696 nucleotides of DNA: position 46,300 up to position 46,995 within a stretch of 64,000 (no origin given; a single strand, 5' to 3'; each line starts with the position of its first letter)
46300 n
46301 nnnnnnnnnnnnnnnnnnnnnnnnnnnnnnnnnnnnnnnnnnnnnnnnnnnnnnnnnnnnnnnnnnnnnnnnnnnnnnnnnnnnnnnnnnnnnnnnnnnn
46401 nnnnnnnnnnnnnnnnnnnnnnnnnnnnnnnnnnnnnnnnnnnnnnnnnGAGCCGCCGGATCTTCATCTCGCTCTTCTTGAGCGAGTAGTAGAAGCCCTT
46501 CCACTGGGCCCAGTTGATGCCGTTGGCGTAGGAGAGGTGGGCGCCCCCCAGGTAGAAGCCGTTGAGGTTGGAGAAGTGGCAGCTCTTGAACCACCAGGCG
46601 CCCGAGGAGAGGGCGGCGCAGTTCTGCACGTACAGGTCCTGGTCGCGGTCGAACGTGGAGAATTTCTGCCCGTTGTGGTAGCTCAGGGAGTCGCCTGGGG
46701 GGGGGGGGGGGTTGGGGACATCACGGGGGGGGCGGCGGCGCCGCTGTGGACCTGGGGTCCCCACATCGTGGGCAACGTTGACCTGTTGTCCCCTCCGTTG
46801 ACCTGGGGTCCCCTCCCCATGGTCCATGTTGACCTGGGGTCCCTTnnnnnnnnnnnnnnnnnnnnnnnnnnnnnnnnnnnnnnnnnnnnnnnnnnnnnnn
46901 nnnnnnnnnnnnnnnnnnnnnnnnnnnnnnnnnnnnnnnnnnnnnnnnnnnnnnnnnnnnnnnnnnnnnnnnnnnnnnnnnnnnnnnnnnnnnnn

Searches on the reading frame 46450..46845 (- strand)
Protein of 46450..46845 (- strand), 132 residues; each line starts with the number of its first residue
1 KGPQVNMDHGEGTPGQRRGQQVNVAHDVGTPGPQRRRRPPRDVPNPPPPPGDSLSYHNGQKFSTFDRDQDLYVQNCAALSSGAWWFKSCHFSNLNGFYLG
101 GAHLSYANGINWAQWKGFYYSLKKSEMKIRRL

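Call 71: search_protein_families(library=pfam, proteins=[window:46450-46845:-], max_evalue=0.01)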
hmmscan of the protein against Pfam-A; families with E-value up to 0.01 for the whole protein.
seq(132 aa): 1 family
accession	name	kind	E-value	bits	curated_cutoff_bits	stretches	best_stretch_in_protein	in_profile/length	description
PF00147.23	Fibrinogen_C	-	1.8e-28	100.3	22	1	51-130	140-219/221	Fibrinogen beta and gamma chains, C-terminal globular domain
